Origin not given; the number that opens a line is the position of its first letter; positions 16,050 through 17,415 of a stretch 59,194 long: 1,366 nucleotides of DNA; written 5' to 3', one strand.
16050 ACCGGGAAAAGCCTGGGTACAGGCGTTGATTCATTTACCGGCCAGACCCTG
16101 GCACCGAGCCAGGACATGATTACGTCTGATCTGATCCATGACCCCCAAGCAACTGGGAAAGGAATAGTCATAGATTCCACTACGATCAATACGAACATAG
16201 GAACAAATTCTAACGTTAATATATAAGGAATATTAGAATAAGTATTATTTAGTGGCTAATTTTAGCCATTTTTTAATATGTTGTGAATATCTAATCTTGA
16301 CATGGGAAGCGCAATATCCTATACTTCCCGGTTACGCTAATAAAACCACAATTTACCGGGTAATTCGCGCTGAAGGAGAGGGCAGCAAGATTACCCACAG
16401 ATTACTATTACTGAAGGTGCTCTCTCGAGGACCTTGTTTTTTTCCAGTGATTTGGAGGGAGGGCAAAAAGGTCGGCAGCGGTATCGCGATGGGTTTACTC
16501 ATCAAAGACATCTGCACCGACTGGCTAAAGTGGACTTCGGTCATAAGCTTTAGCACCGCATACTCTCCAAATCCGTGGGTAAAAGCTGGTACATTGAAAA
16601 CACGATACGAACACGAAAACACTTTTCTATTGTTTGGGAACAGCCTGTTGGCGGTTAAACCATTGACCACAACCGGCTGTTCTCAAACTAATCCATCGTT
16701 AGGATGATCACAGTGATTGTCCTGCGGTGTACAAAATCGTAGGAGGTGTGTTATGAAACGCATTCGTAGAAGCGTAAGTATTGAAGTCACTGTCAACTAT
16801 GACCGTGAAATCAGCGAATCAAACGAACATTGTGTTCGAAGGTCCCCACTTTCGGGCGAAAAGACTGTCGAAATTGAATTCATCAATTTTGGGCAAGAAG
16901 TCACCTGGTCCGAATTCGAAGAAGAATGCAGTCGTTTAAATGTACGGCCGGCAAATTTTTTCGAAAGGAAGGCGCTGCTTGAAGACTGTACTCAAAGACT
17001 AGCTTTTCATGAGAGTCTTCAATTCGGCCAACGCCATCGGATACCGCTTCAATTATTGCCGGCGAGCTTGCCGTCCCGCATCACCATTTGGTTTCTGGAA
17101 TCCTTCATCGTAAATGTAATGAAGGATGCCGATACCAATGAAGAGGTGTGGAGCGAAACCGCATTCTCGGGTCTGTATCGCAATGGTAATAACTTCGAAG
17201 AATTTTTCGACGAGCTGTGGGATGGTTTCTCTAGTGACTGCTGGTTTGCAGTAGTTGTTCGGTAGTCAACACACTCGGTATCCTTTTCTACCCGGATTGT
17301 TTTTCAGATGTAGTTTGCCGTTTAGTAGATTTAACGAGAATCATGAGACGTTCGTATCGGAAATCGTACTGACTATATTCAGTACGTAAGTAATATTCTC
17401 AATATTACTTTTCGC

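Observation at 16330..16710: ~380-nt multi-domain structured RNA behind a consensus promoter, with no family I recognise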

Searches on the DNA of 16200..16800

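Call 4: search_rna_families(source=window, start=16200, end=16800, threshold=evalue, max_evalue=10, show_alignments=3)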
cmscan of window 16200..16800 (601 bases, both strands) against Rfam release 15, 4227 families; matches with E-value up to 10: 2.
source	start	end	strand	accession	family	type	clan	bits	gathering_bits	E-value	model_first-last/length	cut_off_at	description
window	16631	16689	+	RF00658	mir-21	Gene; miRNA;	-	13.3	52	5.9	1-72/72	no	mir-21 microRNA precursor family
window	16382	16445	+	RF02076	STnc100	Gene; sRNA;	-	11.6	47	5.8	1-206/206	no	Gammaproteobacterial sRNA STnc100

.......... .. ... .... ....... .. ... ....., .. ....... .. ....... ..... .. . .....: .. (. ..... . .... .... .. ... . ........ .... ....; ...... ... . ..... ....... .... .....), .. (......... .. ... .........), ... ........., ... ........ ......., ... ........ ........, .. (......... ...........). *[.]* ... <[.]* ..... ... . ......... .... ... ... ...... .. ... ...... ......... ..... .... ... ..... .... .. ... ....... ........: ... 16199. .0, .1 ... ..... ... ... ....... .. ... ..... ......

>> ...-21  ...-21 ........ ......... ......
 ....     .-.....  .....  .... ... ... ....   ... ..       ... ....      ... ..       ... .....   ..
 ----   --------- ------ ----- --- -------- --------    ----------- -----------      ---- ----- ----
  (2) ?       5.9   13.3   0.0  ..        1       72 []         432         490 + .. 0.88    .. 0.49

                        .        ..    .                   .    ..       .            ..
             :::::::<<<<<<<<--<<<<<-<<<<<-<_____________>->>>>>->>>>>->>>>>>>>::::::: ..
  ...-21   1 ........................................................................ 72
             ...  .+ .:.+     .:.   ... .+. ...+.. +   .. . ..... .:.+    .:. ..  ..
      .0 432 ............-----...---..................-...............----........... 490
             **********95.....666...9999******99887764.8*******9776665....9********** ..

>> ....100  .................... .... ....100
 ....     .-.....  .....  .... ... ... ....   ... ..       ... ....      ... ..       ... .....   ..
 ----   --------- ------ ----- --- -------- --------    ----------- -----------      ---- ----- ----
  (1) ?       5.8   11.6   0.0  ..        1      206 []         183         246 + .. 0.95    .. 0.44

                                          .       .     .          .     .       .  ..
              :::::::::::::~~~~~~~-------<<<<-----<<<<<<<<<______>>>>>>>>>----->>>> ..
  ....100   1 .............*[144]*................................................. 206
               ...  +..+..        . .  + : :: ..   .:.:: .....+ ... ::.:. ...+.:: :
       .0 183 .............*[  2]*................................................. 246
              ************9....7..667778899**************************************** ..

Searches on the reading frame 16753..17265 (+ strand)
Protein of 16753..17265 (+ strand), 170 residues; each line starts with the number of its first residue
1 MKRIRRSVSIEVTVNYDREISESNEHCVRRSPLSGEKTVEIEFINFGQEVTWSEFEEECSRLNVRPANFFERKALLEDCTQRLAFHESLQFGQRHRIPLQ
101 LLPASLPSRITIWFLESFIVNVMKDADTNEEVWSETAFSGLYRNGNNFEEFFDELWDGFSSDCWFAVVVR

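Call 22: search_protein_families(library=pfam, proteins=[window:16753-17265:+], max_evalue=0.1)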
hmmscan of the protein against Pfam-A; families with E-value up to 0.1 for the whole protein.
window:16753-17265:+ (170 aa): 0 families

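Call 33: find_homologous_proteins(query=window:16753-17265:+)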
Query window:16753-17265:+ (170 aa): 1 proteins with E <= 0.001 among 30 candidates.
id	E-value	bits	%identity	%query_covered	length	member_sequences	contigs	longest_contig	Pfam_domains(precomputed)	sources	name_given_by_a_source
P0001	8.1e-110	382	100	100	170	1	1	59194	-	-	-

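Call 91: predict_structure(protein=window:16753-17265:+)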
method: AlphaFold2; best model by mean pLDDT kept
length: 170 residues; sequences in the alignment: 1
mean_pLDDT: 34.1   pTM: 0.26
mean pLDDT of the five models: 34.1, 33.7, 31.7, 31.4, 30.4
residues with pLDDT >= 90: 0; 70-90: 0; 50-70: 10; < 50: 160
segments of 3 or more residues with pLDDT < 50: 1-50, 62-170
pLDDT, mean of each block of 10 residues (from residue 1): 30 29 28 29 41 55 43 42 33 29 32 26 31 27 33 37 34
secondary structure, 60 per line:
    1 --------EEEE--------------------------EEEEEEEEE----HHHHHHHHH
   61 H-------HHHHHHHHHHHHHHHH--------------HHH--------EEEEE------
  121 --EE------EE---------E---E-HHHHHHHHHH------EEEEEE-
elements in order: E9-12 E39-47 H52-61 H69-84 E110-114 H148-157 E164-169

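Call 96: search_protein_representatives(protein=window:16753-17265:+)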
Query: 170 residues. Proteins with E-value up to 0.001 (for the whole library): 3; up to 1e-10: 1; up to 1e-30: 1. The best 3 are listed.
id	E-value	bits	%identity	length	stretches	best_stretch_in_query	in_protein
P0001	2.6e-110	382.1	100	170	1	1-170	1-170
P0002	1.1e-09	54.7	31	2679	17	89-135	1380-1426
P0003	1.2e-04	38.3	35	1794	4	13-51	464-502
